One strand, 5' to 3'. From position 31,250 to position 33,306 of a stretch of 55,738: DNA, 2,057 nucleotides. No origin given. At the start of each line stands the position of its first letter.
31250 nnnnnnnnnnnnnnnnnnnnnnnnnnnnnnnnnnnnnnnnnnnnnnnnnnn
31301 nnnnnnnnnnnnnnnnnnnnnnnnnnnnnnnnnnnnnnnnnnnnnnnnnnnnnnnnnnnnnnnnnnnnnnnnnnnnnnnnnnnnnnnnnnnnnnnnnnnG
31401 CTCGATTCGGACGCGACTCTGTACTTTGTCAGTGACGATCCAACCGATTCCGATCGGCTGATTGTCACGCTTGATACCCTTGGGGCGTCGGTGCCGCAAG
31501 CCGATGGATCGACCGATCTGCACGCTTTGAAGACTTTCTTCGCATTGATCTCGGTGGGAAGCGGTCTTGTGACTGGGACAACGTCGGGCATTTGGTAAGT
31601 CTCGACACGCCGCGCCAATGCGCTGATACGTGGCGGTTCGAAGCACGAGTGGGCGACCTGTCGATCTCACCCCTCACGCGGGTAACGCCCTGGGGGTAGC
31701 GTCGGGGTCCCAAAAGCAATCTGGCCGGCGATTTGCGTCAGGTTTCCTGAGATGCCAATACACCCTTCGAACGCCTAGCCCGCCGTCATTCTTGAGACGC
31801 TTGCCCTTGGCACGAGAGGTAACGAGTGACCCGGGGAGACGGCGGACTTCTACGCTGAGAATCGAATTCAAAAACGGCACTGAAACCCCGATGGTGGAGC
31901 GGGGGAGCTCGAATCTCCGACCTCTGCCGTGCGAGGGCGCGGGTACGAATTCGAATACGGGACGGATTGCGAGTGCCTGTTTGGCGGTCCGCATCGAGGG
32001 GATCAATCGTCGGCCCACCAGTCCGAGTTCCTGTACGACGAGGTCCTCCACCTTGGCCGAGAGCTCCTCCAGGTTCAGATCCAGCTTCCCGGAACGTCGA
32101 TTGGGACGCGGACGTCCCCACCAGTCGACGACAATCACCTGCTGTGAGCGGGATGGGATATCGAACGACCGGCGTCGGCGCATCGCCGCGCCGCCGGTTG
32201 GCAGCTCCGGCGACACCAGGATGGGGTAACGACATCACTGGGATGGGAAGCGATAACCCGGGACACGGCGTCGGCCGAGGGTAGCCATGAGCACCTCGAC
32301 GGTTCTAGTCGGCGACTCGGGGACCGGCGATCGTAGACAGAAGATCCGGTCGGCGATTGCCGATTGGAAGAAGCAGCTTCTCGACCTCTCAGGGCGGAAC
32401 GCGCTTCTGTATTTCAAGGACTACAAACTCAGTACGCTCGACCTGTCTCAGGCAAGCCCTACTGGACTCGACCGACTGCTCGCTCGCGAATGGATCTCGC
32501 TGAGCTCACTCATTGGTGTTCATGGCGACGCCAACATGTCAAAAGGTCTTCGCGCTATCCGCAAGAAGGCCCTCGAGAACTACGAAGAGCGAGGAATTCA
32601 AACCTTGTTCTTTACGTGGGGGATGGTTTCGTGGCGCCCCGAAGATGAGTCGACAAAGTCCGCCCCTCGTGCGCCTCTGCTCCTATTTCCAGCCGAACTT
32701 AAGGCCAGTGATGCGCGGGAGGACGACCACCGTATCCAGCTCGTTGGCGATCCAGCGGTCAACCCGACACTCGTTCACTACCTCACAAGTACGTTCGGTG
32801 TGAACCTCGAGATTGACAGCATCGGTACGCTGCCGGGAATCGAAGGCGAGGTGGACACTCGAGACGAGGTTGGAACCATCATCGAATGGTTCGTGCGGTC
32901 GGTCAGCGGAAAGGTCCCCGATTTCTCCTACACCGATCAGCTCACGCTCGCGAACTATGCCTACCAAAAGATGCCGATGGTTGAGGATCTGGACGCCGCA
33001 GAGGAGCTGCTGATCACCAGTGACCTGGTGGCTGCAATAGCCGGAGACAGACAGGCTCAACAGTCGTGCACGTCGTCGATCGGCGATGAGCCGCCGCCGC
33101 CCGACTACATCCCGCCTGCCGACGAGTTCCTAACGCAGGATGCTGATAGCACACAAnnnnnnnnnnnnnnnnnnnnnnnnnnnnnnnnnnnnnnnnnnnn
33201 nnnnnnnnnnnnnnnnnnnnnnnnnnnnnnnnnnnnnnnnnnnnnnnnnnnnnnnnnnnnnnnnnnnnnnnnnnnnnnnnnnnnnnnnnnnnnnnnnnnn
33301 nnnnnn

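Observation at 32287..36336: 1349-aa DUF4011 / Upf1-like helicase / PD-(D/E)xK nuclease fusion on a mobile island: candidate single-gene nucleic-acid defence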

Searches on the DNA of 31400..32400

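Call 47: search_rna_families(source=window, start=31400, end=32400, threshold=evalue, max_evalue=1, show_alignments=2)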
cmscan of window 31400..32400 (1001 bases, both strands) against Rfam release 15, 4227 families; matches with E-value up to 1: 0.
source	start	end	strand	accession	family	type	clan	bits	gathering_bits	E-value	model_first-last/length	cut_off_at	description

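Call 91: search_rna_families(source=window, start=31840, end=32000, threshold=evalue, max_evalue=10, show_alignments=2)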
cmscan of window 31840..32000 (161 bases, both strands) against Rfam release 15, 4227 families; matches with E-value up to 10: 2.
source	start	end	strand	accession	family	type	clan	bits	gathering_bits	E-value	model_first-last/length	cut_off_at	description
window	31870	31907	+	RF02814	Sso133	Gene; sRNA;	-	12.3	44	5.8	1-73/73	no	Sulfolobus sRNA133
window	31911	31940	-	RF01862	TB10Cs4H2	Gene; snRNA; snoRNA; HACA-box;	-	12.1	50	6.4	1-67/67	no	Trypanosomatid snoRNA TB10Cs4H2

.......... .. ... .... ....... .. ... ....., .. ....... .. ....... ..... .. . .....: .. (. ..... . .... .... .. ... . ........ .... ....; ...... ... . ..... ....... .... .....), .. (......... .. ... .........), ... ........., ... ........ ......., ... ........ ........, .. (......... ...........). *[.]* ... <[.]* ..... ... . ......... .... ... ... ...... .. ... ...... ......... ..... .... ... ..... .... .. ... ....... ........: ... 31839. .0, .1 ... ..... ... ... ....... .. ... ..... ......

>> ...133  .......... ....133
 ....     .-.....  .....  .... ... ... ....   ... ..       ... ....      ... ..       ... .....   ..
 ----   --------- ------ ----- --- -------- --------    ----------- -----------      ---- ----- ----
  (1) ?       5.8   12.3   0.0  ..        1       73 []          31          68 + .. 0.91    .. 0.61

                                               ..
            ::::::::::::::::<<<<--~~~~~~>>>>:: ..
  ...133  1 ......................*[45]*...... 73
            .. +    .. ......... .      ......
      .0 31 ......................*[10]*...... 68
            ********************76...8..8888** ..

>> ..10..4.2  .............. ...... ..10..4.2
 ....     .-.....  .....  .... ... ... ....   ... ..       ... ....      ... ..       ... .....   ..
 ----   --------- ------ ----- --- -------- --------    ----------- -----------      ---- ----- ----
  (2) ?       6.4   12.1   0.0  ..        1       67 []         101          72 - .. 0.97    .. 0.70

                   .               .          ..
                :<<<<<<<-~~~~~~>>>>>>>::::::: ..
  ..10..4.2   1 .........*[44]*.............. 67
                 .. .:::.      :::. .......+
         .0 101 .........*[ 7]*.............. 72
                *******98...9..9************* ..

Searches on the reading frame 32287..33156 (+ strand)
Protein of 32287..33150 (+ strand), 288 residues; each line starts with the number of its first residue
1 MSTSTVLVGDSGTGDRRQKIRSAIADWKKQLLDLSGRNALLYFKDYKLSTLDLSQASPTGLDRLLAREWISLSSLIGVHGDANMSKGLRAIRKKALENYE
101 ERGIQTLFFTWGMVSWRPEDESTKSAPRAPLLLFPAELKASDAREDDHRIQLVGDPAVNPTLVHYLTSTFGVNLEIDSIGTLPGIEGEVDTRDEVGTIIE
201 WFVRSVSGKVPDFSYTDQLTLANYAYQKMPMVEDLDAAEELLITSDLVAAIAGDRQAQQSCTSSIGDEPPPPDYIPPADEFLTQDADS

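Call 38: search_protein_families(library=pfam, proteins=[window:32287-33150:+], max_evalue=10)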
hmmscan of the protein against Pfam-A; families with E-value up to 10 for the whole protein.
window:32287-33150:+ (288 aa): 1 family
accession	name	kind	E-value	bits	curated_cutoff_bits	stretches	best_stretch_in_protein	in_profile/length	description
PF13195.11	DUF4011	-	5.5e-20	72.4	22.2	1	30-166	1-158/158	Protein of unknown function (DUF4011)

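Call 48: predict_structure(alignment_id=A2)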
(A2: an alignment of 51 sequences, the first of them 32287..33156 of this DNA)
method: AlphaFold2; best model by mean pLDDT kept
length: 290 residues; sequences in the alignment: 51
mean_pLDDT: 86.5   pTM: 0.77
mean pLDDT of the five models: 86.5, 85.5, 85.5, 84.9, 84.5
residues with pLDDT >= 90: 169; 70-90: 89; 50-70: 21; < 50: 11
segments of 3 or more residues with pLDDT < 50: 1-9
pLDDT, mean of each block of 10 residues (from residue 1): 46 82 89 74 81 95 98 87 89 93 92 92 84 97 90 96 92 93 93 98 97 97 83 88 92 90 73 75 56
secondary structure, 60 per line:
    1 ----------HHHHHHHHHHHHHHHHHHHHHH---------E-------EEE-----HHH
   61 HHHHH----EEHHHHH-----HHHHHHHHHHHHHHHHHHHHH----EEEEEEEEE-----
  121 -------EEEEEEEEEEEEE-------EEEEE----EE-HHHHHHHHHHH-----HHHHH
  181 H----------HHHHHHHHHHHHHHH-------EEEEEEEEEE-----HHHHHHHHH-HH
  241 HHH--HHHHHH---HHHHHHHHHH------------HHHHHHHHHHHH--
elements in order: H11-32 E50-52 H58-65 H72-76 H82-102 E107-115 E128-140 E148-152 H160-170 H176-181 H192-206 E214-223 H229-237 H239-243 H246-251 H255-264 H277-288

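Call 51: fold_search(model_id=the predicted structure, library=pdb)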
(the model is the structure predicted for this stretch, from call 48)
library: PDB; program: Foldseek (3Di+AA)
matches with E <= 10: 175; with E <= 0.001: 0
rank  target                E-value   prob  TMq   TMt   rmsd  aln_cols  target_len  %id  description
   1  9gnz_S                4.0e-01  0.02  0.11  0.08  26.3       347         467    7  Salmonella cap-filament complex (released 2025-04-09)
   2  7sqr_A                5.0e-01  0.12  0.19  0.13  13.2       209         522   11  201phi2-1 Chimallin localized tetramer reconstruction (released 2022-07-27)
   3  7sqq_A                6.6e-01  0.10  0.19  0.12  13.2       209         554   11  201Phi2-1 Chimallin Cubic (O, 24mer) assembly (released 2022-07-27)
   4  9jga_A                7.8e-01  0.01  0.09  0.06  36.2       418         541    9  P22 procapsid portal (released 2025-02-26)
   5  3ix4_B                8.8e-01  0.02  0.08  0.12  18.9       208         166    9  LasR-TP1 complex (released 2009-09-15)
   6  6d6b_G                8.8e-01  0.02  0.09  0.12  18.6       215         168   11  The structure of ligand binding domain of LasR in complex with TP-1 homolog, compound 11 (released 2018-08-08)
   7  8b7e_A                1.2e+00  0.01  0.08  0.03  27.1       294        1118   10  The crystal structure of N828V variant of DNA Pol Epsilon containing UTP in the polymerase active site (released 2023-10-25)
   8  3jpu_A                1.3e+00  0.02  0.09  0.14  15.7       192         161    7  LasR-TP4 complex (released 2009-10-13)
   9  2hly                  1.3e+00  0.02  0.11  0.14  21.9       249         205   11  The crystal structure of genomics APC5867 (released 2006-07-18)
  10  4p9s_A                1.5e+00  0.01  0.11  0.06  21.9       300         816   10  Crystal structure of the mature form of rat DMGDH (released 2014-06-18)
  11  6d6c_F                1.5e+00  0.02  0.10  0.14  17.9       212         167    9  The structure of ligand binding domain of LasR in complex with TP-1 homolog, compound 12 (released 2018-08-08)
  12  8igg_A                1.6e+00  0.06  0.18  0.12  15.0       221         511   14  C2 reconstruction of the concave tetramer in the cube-like assembly of 201Phi2-1 gp105 (released 2023-05-03)
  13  6d6n_C                1.6e+00  0.02  0.09  0.13  15.7       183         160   11  The structure of ligand binding domain of LasR in complex with TP-1 homolog, compound 16 (released 2018-08-08)
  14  2owm_A                1.6e+00  0.02  0.11  0.10  19.4       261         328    9  Motor domain of Neurospora crassa kinesin-3 (NcKin3) (released 2008-01-29)
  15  5wm8_A                1.8e+00  0.04  0.12  0.09  15.2       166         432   10  Structure of the 10R (+)-cis-BP-dG modified Rev1 ternary complex (released 2017-10-25)
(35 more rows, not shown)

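Call 87: search_protein_representatives(protein=window:32287-33141:+)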
Query: 285 residues. Proteins with E-value up to 0.001 (for the whole library): 3164; up to 1e-10: 902; up to 1e-30: 156. The best 150 are listed.
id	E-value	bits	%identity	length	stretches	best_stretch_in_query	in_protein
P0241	2.3e-69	250.2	85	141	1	1-137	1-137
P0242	5.1e-51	190.1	39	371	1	14-285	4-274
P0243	5.4e-50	186.7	40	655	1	16-285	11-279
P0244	8.6e-50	186.0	88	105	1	113-216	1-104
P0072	2.4e-48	181.3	38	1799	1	7-285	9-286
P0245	1.4e-47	178.7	93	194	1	84-174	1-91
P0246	1.6e-47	178.6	41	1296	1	16-284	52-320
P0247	3.9e-47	177.3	39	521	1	15-284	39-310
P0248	8.5e-47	176.2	38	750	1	16-285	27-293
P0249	2.7e-46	174.6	42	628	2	91-285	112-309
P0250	3.1e-46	174.4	45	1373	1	20-283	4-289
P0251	3.7e-46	174.1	36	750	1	14-285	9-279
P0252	1.2e-45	172.4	38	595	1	13-285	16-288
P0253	2.1e-45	171.6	43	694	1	16-285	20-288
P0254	2.3e-45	171.5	38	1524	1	14-280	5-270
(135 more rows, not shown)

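Call 96: fold_search(model_id=the predicted structure, library=viral)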
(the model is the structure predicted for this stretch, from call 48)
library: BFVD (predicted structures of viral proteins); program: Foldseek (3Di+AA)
matches with E <= 10: 389; with E <= 0.001: 1
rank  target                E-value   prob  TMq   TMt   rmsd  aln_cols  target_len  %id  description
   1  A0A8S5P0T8            3.9e-04  1.00  0.32  0.22  16.4       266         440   12  AAA domain protein [Myoviridae sp. ctakU3]
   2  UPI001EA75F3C         3.3e-03  0.41  0.15  0.16  22.6       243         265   12  (no name look-up for this kind of identifier)
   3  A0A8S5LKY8            1.7e-02  0.15  0.14  0.13  23.4       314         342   10  Uncharacterized protein [Siphoviridae sp. ctKcB20]
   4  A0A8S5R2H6            7.5e-02  0.16  0.18  0.17  24.4       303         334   10  Uncharacterized protein [Siphoviridae sp. ct6d71]
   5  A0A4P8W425            8.0e-02  0.06  0.13  0.12  21.9       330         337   11  (no name in the UniProt tables at hand)
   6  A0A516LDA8            8.0e-02  0.06  0.12  0.07  22.4       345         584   10  (no name in the UniProt tables at hand)
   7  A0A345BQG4            8.0e-02  0.06  0.11  0.10  23.9       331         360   12  (no name in the UniProt tables at hand)
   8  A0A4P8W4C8            8.4e-02  0.08  0.15  0.13  19.3       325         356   10  (no name in the UniProt tables at hand)
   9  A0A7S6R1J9            1.1e-01  0.06  0.12  0.12  24.8       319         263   10  Terminal protein pTP [Human adenovirus F serotype 41]
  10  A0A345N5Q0            1.5e-01  0.07  0.13  0.15  21.9       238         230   11  (no name in the UniProt tables at hand)
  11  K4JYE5                1.8e-01  0.06  0.11  0.13  18.5       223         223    8  Uncharacterized protein [Abalone herpesvirus (isolate Abalone/Australia/Victoria/2009)]
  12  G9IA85                2.0e-01  0.11  0.15  0.19  25.6       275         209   11  (no name in the UniProt tables at hand)
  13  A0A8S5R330            2.0e-01  0.09  0.15  0.14  24.2       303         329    8  Thymidylate kinase [Siphoviridae sp. ct6d71]
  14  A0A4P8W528            2.1e-01  0.08  0.16  0.16  20.5       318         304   11  (no name in the UniProt tables at hand)
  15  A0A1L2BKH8            2.1e-01  0.08  0.17  0.16  20.6       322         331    9  (no name in the UniProt tables at hand)
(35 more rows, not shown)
